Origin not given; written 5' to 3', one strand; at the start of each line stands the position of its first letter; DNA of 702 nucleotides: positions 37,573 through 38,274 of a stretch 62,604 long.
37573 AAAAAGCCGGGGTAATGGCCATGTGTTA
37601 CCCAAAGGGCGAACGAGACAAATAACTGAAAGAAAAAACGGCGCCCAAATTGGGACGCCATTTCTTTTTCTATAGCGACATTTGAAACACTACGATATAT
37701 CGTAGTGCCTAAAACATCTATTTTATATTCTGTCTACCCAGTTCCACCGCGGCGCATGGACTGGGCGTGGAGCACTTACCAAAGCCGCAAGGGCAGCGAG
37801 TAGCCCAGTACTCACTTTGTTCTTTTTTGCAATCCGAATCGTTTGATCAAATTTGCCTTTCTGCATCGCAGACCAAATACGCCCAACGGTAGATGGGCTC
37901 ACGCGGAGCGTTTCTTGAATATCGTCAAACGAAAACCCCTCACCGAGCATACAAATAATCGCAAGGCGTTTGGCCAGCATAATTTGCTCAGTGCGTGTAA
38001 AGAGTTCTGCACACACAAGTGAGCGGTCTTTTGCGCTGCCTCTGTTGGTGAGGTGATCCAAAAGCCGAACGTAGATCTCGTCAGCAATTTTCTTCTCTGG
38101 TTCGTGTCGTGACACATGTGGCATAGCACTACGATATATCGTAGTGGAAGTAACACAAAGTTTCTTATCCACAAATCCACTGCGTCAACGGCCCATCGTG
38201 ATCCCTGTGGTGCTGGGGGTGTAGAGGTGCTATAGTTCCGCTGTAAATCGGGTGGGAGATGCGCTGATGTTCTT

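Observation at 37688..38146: Perfect 20-bp palindrome brackets a TrpR/YerC-like regulator gene almost to the nucleotide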

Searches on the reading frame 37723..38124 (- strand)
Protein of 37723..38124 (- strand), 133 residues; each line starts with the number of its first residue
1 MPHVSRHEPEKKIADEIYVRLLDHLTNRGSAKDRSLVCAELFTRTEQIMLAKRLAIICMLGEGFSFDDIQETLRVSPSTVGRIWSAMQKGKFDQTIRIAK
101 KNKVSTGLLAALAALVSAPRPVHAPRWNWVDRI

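Call 7: search_protein_families(library=pfam, proteins=[window:37723-38124:-], max_evalue=0.01)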
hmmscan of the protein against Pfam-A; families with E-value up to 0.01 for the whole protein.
window:37723-38124:- (133 aa): 2 families
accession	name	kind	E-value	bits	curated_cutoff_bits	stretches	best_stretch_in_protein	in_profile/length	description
PF01371.25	Trp_repressor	-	7.8e-06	26.3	27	1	35-91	20-77/88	Trp repressor protein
PF13384.12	HTH_23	-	0.0038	17.4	24.6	1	51-86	5-40/50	Homeodomain-like domain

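Call 17: find_homologous_proteins(query=window:37726-38124:-, max_evalue=0.00001)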
Query window:37726-38124:- (133 aa): 132 proteins with E <= 0.00001 among 191 candidates; the best 120 are listed.
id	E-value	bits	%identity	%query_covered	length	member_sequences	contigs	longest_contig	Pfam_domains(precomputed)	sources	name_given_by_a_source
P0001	4.4e-82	290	100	100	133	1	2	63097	PF01371.26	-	-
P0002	7.7e-68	244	84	100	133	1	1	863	PF01371.26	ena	-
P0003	8.4e-61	222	73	99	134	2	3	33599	PF01371.26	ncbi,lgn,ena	-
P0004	1.9e-58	214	71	100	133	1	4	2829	PF01371.26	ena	-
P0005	4.2e-56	206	71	99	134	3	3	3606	PF01371.26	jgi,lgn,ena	jgi:uncharacterized protein YerC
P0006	2.5e-52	194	66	98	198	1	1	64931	PF01371.26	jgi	jgi:uncharacterized protein YerC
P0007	4.3e-51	190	64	100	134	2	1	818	PF01371.26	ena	-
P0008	1.4e-50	189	64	100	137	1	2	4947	PF01371.26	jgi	jgi:uncharacterized protein YerC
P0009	7.7e-48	180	70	90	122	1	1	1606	PF01371.26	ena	-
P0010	3.2e-45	171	59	100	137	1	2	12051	PF01371.26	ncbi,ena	-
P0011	5.2e-44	167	60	100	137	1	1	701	PF01371.26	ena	-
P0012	1.6e-43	166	60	94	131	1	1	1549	PF01371.26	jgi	jgi:uncharacterized protein YerC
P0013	3.2e-42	162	56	100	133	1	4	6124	PF01371.26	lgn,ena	-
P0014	5.4e-39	151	55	89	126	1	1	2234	PF01371.26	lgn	-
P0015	2.0e-38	149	54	100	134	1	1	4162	PF01371.26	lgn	-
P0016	3.0e-38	149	56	96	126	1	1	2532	PF01371.26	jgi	jgi:uncharacterized protein YerC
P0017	5.5e-37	145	59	93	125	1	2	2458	PF01371.26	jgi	jgi:uncharacterized protein YerC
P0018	6.4e-37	144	58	94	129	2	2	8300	PF01371.26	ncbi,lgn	ncbi:MAG: Trp family transcriptional regulator [Patescibacteria group bacterium]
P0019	1.5e-36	143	57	92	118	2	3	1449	PF01371.26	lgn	-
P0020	6.2e-36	141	55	97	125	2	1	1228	PF01371.26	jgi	jgi:uncharacterized protein YerC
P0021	1.3e-32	131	50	100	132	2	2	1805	PF01371.26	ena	-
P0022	7.5e-29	118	48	100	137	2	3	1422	PF01371.26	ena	-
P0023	1.4e-27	114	47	100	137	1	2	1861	PF01371.26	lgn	-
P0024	1.4e-26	111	53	85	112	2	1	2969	PF01371.26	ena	-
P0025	2.3e-26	110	42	100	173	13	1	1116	PF01371.26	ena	-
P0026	6.6e-24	102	43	100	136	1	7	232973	PF01371.26,PF13384.13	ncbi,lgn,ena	-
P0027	2.0e-22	98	42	100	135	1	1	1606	PF01371.26,PF13384.13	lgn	-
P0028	5.6e-18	83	44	89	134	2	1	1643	PF01371.26,PF13384.13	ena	-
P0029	7.3e-18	83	37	98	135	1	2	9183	PF01371.26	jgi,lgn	jgi:uncharacterized protein YerC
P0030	1.8e-17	82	51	67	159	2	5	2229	PF01371.26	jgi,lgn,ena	-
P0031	8.7e-17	79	44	100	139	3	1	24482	PF01371.26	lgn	-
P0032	2.7e-16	78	43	87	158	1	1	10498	PF01371.26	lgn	-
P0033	3.6e-16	77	38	98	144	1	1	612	PF01371.26,PF13384.13,PF13551.13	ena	-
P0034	1.2e-15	76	46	67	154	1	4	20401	PF01371.26,PF23135.3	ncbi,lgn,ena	ncbi:MAG: Trp family transcriptional regulator [Patescibacteria group bacterium]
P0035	1.4e-15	76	39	100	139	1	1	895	PF01371.26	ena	-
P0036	2.2e-15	75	41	89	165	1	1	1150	PF01371.26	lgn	-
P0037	2.2e-15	75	41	99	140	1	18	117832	PF01371.26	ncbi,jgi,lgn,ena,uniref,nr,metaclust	ncbi:hypothetical protein A2926_00840 [Candidatus Giovannonibacteria bacterium RIFCSPLOWO2_01_FULL_4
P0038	3.2e-15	74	41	100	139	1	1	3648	PF01371.26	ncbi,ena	-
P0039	4.5e-15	74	39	89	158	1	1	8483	PF01371.26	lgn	-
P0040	5.2e-15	74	40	87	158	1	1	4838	PF01371.26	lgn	-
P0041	7.6e-15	73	43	78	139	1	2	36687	PF01371.26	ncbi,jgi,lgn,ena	-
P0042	1.2e-14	73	43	78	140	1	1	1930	PF01371.26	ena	-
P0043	2.0e-14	72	45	67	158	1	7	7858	PF01371.26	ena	-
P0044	2.4e-14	72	43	89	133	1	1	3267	PF01371.26,PF13384.13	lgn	-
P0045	2.6e-14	71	37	99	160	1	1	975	PF01371.26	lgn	-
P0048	6.2e-14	70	37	100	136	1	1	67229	PF01371.26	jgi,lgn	jgi:Trp operon repressor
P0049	8.0e-14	70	38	96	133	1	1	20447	PF01371.26,PF13384.13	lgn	-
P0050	1.4e-13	69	43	77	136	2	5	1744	PF01371.26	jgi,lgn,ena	-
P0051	1.6e-13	69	39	98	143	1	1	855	PF01371.26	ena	-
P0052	1.7e-13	69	43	69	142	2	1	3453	PF01371.26,PF13936.13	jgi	jgi:uncharacterized protein YerC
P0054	2.7e-13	68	39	97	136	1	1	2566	PF01371.26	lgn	-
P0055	3.1e-13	68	41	97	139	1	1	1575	PF01371.26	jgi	jgi:Trp operon repressor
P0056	4.2e-13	67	41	78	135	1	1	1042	PF01371.26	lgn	-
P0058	9.6e-13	66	44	78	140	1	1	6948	PF01371.26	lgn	-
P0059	1.0e-12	66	44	77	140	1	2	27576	PF01371.26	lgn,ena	-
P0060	1.1e-12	66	36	97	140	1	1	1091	PF01371.26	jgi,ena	-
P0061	1.3e-12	66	35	100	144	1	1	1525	PF01371.26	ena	-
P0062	1.5e-12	66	38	100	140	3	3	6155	PF01371.26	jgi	jgi:Trp operon repressor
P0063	1.6e-12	66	35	98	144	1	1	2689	PF01371.26,PF13384.13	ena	-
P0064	1.7e-12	65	36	97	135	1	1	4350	PF01371.26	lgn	-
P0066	1.9e-12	65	40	78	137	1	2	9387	PF01371.26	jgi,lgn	jgi:Trp operon repressor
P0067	1.9e-12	65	35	89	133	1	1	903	PF01371.26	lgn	-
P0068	2.1e-12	65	37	97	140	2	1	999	PF01371.26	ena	-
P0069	2.4e-12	65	39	78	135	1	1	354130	PF01371.26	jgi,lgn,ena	-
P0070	2.4e-12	65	40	78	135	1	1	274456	PF01371.26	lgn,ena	-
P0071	2.6e-12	65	35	97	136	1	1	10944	PF01371.26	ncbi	-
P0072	2.8e-12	65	39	100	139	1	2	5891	PF01371.26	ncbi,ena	-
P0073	3.5e-12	64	39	92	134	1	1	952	PF01371.26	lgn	-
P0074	3.6e-12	64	38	78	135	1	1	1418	PF01371.26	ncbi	-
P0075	4.0e-12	64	41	84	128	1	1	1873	PF01371.26,PF13936.13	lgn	-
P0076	4.2e-12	64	40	77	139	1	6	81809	PF01371.26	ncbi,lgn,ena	-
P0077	4.7e-12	64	46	77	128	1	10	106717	PF01371.26,PF13384.13,PF13936.13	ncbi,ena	-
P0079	5.9e-12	64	41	78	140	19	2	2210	PF01371.26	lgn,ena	-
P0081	6.9e-12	64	41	78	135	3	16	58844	PF01371.26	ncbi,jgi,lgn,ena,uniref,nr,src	ncbi:hypothetical protein A2814_03280 [Candidatus Nomurabacteria bacterium RIFCSPHIGHO2_01_FULL_38_1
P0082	8.2e-12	63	34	98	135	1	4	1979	PF01371.26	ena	-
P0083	9.7e-12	63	39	77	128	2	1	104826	PF01371.26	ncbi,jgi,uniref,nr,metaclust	ncbi:MAG: hypothetical protein A2664_04745 [Candidatus Taylorbacteria bacterium RIFCSPHIGHO2_01_FULL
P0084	1.0e-11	63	38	98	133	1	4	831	PF01371.26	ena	-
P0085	1.0e-11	63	35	97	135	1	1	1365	PF01371.26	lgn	-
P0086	1.3e-11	63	40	78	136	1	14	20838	PF01371.26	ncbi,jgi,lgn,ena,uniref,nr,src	ncbi:hypothetical protein A2911_02635 [Candidatus Nomurabacteria bacterium RIFCSPLOWO2_01_FULL_40_15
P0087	1.4e-11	63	35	98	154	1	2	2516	PF01371.26,PF13936.13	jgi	jgi:uncharacterized protein YerC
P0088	2.2e-11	62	39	89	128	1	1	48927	PF01371.26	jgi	jgi:uncharacterized protein YerC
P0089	2.3e-11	62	34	100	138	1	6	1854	PF01371.26,PF02796.22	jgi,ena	-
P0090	2.7e-11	62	42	77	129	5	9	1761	PF01371.26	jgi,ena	-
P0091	3.2e-11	61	43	76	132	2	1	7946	PF01371.26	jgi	jgi:uncharacterized protein YerC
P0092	4.0e-11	61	42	77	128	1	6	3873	PF01371.26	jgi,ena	-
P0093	6.5e-11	60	37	95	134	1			PF01371.26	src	-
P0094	7.2e-11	60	39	78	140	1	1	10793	PF01371.26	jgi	-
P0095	8.1e-11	60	39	82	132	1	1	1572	PF01371.26,PF13384.13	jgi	jgi:Trp operon repressor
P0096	8.9e-11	60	39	95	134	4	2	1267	PF01371.26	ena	-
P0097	1.0e-10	60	43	78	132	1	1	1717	PF01371.26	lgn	-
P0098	1.1e-10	60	45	72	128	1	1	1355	PF01371.26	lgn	-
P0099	1.6e-10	59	43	72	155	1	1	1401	PF01371.26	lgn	-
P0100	1.7e-10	59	37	77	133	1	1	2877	PF01371.26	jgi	jgi:uncharacterized protein YerC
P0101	1.7e-10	59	41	77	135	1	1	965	PF01371.26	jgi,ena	-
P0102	2.4e-10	59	33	97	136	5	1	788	PF01371.26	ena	-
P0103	2.6e-10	58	41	69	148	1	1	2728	PF01371.26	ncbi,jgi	jgi:uncharacterized protein YerC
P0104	2.9e-10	58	38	78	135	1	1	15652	PF01371.26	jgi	jgi:uncharacterized protein YerC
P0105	4.5e-10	58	38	71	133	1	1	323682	PF01371.26,PF13384.13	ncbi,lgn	ncbi:MAG: helix-turn-helix domain-containing protein [Patescibacteria group bacterium]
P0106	5.1e-10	58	33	98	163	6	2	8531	PF01371.26,PF13384.13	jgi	-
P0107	5.4e-10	57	38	77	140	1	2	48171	PF01371.26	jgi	jgi:uncharacterized protein YerC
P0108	5.8e-10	57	37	69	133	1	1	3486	PF01371.26,PF13384.13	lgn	-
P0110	7.0e-10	57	42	77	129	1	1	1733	PF01371.26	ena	-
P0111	7.7e-10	57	38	77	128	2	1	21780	PF01371.26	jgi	-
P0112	9.3e-10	57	33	97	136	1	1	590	PF01371.26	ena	-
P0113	1.9e-9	56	41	77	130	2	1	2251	PF01371.26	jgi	-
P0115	2.1e-9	56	41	70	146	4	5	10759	PF01371.26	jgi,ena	-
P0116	2.7e-9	55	40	72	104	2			PF01371.26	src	-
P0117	2.7e-9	55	42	78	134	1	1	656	PF01371.26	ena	-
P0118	2.8e-9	55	39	73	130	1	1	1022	PF01371.26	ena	-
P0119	2.8e-9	55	35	78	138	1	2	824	PF01371.26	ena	-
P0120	3.7e-9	55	38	71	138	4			PF01371.26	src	-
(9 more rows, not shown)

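Call 18: search_protein_families(library=ncbifam, proteins=[window:37726-38124:-], max_evalue=1)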
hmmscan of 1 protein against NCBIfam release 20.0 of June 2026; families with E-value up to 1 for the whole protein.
window:37726-38124:- (133 aa): 3 families
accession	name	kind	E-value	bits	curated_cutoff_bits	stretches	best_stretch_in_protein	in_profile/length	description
TIGR02531.1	yecD_yerC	hypoth_equivalog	0.0054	17.1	42.2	1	40-91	27-78/88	YerC/YecD family TrpR-related protein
NF033545.0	transpos_IS630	equivalog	0.0058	16.1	100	1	52-122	1-74/299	IS630 family transposase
NF006099.0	PRK08251.1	equivalog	0.067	12.4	253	1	53-130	159-232/250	SDR family oxidoreductase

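Call 20: find_related_loci(query=A2, collection=metagenome_contigs, flank=4000)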
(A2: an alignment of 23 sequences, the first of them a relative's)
Query A2 (133 aa) in metagenome_contigs; peptide patterns used: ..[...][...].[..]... (x = any residue, [..] = any of these).
600 stretches matched a pattern (row limit reached: there are more); 561 encode a relative of the query (tblastn E <= 1e-3); the best 80 are kept; 80 distinct loci.
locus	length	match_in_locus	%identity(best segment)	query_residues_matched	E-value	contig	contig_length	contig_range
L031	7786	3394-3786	60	1-133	8e-50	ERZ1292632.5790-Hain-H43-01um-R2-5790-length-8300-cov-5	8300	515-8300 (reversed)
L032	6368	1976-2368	60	1-133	8e-50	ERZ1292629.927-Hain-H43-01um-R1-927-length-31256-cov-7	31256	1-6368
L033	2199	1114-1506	39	1-130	6e-25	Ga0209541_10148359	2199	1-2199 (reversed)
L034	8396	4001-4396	36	1-129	3e-24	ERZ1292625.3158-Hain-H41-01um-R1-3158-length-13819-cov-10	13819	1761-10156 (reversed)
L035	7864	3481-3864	40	1-130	1e-23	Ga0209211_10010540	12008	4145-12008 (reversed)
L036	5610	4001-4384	40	1-130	1e-23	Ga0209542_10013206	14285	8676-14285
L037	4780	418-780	42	1-121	7e-23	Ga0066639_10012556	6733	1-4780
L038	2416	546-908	42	1-121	6e-23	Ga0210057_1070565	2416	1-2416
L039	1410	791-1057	51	1-89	1e-22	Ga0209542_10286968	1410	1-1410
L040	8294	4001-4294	44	1-98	2e-22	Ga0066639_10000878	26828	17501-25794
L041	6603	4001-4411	33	1-133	2e-22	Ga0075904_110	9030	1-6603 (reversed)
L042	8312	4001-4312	46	1-104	2e-22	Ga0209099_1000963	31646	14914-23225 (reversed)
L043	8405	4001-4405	34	1-132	4e-22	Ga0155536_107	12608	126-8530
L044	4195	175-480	41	1-102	5e-22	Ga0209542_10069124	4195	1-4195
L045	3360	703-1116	37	1-132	4e-22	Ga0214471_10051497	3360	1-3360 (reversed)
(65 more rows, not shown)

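Call 37: find_encoding_contigs(protein=P0069, flank=10000, max_places=3)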
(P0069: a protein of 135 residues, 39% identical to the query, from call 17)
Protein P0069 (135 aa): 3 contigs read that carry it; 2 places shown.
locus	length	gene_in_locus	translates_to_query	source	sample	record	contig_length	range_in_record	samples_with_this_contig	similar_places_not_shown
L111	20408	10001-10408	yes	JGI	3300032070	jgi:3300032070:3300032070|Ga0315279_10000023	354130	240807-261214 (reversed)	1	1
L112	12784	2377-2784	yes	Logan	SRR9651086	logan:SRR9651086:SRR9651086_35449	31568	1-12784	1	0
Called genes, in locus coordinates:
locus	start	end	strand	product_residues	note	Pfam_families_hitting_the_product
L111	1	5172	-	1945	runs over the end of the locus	PF19077:Big_13 (faint), PF19078:Big_12, PF22352:K319L-like_PKD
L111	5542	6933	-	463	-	PF00932:LTD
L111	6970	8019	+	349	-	PF00294:PfkB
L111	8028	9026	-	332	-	PF02779:Transket_pyr, PF02780:Transketolase_C, PF22613:Transketolase_C_1 (weak), PF17147:PFOR_II (weak)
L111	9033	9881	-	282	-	PF13292:DXP_synthase_N, PF00456:Transketolase_N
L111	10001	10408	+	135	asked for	PF01371:Trp_repressor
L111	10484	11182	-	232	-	PF00834:Ribul_P_3_epim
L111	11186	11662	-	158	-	PF02502:LacAB_rpiB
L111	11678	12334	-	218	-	-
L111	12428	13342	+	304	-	PF00291:PALP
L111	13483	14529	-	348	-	PF00044:Gp_dh_N, PF02800:Gp_dh_C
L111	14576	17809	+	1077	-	PF02811:PHP, PF07733:DNA_pol3_alpha, PF17657:DNA_pol3_finger, PF14579:HHH_6, PF01336:tRNA_anti-codon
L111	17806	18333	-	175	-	PF01195:Pept_tRNA_hydro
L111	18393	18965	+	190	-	PF10502:Peptidase_S26, PF00717:Peptidase_S24 (weak)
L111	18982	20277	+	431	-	PF13393:tRNA-synt_His, PF00587:tRNA-synt_2b, PF03129:HGTP_anticodon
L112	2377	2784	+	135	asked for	PF01371:Trp_repressor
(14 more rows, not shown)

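Call 39: predict_structure(alignment_id=A2)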
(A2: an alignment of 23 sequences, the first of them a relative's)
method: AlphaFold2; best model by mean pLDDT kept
length: 133 residues; sequences in the alignment: 23
mean_pLDDT: 83.7   pTM: 0.73
mean pLDDT of the five models: 83.7, 80.1, 79.9, 79.4, 79.2
residues with pLDDT >= 90: 77; 70-90: 30; 50-70: 25; < 50: 1
segments of 3 or more residues with pLDDT < 50: none
pLDDT, mean of each block of 10 residues (from residue 1): 70 94 89 91 92 93 92 93 97 90 72 68 57 53
secondary structure, 60 per line:
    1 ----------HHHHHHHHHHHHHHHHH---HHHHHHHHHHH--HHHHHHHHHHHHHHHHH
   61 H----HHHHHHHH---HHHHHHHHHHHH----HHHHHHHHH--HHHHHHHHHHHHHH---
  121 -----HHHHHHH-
elements in order: H11-27 H31-41 H44-61 H66-73 H77-88 H93-101 H104-117 H126-132

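Call 41: search_solved_structures(query=A2, max_evalue=1)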
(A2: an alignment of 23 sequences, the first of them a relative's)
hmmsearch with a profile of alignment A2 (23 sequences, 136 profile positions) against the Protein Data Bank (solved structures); distinct sequences matched with E-value up to 1: 19.
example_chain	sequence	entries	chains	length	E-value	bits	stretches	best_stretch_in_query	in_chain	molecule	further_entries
3frw_A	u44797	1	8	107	2.4e-06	31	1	9-106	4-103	Putative Trp repressor protein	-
3kor_A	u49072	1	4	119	8.4e-06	29.3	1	17-96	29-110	Possible Trp repressor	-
5yi0_B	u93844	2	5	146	0.0001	25.8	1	55-119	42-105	Zinc transport transcriptional regulator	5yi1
3g1c_A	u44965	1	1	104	0.00013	25.4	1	10-91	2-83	The TrpR like protein from Eubacterium eligens ATCC 27750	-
5yhz_A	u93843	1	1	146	0.00034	24.1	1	56-119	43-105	Zinc transport transcriptional regulator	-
5yhx_A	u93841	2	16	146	0.00037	24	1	56-119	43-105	Zinc transport transcriptional regulator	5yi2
5yhy_A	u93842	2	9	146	0.00038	24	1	56-119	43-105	Zinc transport transcriptional regulator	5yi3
6fi9_A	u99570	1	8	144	0.0011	22.4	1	56-119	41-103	Transcriptional regulator ZitR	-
4hv6_A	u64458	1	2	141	0.039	17.4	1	57-93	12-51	Transcriptional regulator MntR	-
4hx4_A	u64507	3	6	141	0.041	17.4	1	57-93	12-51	TRANSCRIPTIONAL REGULATOR MNTR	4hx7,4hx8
3r60_A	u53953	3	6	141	0.042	17.3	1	57-93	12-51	Transcriptional regulator mntR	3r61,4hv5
1on2_A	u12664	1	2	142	0.042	17.3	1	57-93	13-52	Transcriptional regulator mntR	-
1on1_A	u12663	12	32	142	0.043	17.3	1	57-93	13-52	Transcriptional regulator mntR | HTH-type transcriptional regulator MntR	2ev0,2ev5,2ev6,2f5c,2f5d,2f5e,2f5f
7bhy_A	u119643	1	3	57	0.057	16.9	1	61-95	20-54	Deoxyribonucleoside regulator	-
5jo7_A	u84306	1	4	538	0.16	15.4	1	47-92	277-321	Vetispiradiene synthase 1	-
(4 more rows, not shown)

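Call 42: fold_search(model_id=the predicted structure, library=pdb)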
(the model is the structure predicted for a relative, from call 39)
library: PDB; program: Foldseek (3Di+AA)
matches with E <= 10: 157; with E <= 0.001: 0
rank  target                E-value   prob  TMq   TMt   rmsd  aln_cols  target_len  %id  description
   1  6f9k                  8.9e-02  1.00  0.52  0.64   5.1       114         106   17  Tryptophan Repressor TrpR from E.coli with 5-methyl-L-tryptophan as ligand (released 2019-01-30)
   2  3kor_B                9.9e-02  1.00  0.55  0.69   2.5        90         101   21  Crystal structure of a putative Trp repressor from Staphylococcus aureus (released 2010-11-17)
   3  3kor_A                1.2e-01  1.00  0.56  0.72   2.5        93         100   20  Crystal structure of a putative Trp repressor from Staphylococcus aureus (released 2010-11-17)
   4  3frw_F                1.4e-01  1.00  0.57  0.77   3.1        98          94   16  Crystal structure of putative TrpR protein from Ruminococcus obeum (released 2009-01-20)
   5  1trr_A                1.8e-01  0.99  0.50  0.62   4.3       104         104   19  TANDEM BINDING IN CRYSTALS OF A TRP REPRESSOR/OPERATOR HALF-SITE COMPLEX (released 1993-10-21)
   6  3kor_C                2.2e-01  1.00  0.55  0.71   2.4        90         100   21  Crystal structure of a putative Trp repressor from Staphylococcus aureus (released 2010-11-17)
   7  6f7g_C                2.5e-01  1.00  0.49  0.64   2.4        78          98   19  Tryptophan Repressor TrpR from E.coli with 5-Methyltryptamine (released 2018-12-19)
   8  6fal_A                2.5e-01  0.99  0.46  0.60   2.8        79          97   23  Tryptophan Repressor TrpR from E.coli with 3-Indolepropionic acid as ligand (released 2019-01-30)
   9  1jhg                  3.3e-01  0.97  0.46  0.57   4.4       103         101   21  TRP REPRESSOR MUTANT V58I (released 1997-03-12)
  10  3frw_E                3.5e-01  0.99  0.58  0.77   3.2        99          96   16  Crystal structure of putative TrpR protein from Ruminococcus obeum (released 2009-01-20)
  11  2oz9                  3.7e-01  0.91  0.45  0.55   5.0       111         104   20  E. coli TRP holorepressor, orthorhombic crystal form (released 2007-03-06)
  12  3frw_C                4.1e-01  0.99  0.59  0.80   2.2        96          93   17  Crystal structure of putative TrpR protein from Ruminococcus obeum (released 2009-01-20)
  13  3frw_A                4.1e-01  0.99  0.58  0.78   2.7        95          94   16  Crystal structure of putative TrpR protein from Ruminococcus obeum (released 2009-01-20)
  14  3g1c                  4.1e-01  0.99  0.58  0.77   2.8        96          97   18  The crystal structure of a TrpR like protein from Eubacterium eligens ATCC 27750 (released 2009-02-17)
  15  6ejz_D                4.9e-01  0.97  0.48  0.61   3.4        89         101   21  Tryptophan Repressor TrpR from E.coli variant S88Y with Indole-3-acetic acid as ligand (released 2019-02-06)
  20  3frw_G                7.3e-01  0.98  0.57  0.78   2.5        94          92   16  Crystal structure of putative TrpR protein from Ruminococcus obeum (released 2009-01-20)
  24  3frw_B                8.6e-01  0.97  0.57  0.76   3.1        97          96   15  Crystal structure of putative TrpR protein from Ruminococcus obeum (released 2009-01-20)
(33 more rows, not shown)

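Call 52: find_encoding_contigs(protein=P0006, flank=10000, max_places=2)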
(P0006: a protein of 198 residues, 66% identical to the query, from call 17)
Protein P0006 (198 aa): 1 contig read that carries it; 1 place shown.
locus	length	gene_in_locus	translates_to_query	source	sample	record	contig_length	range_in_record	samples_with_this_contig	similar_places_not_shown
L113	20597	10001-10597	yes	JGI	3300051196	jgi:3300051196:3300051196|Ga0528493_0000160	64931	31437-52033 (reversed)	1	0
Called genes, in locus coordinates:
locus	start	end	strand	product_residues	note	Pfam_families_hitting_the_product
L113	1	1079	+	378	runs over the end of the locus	PF07907:YibE_F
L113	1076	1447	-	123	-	PF20704:KH_NucS_shadow (weak)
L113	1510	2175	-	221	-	PF01656:CbiA (weak)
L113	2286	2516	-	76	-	-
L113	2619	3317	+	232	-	PF02535:Zip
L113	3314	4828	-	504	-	PF07690:MFS_1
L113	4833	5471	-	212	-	PF25990:Beta-barrel_YknX (weak)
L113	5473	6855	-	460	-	PF00364:Biotin_lipoyl (faint)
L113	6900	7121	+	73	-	-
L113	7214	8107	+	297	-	-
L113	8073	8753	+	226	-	PF04203:Sortase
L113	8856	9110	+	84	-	PF00076:RRM_1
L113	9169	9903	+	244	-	PF00730:HhH-GPD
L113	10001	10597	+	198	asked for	PF01371:Trp_repressor (weak)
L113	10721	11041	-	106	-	-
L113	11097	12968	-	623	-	PF00753:Lactamase_B, PF12706:Lactamase_B_2, PF23023:Anti-Pycsar_Apyc1 (weak), PF22505:RNase_J_b_CASP, PF17770:RNase_J_C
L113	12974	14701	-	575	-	PF00496:SBP_bac_5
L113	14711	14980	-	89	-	PF03840:SecG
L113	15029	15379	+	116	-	PF00166:Cpn10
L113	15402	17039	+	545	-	PF00118:Cpn60_TCP1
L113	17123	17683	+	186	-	PF04011:LemA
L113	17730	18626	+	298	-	PF01435:Peptidase_M48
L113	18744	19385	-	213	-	PF00156:Pribosyltran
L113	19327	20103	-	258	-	PF00005:ABC_tran, PF02463:SMC_N (faint)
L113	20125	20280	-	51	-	-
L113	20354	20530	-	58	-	-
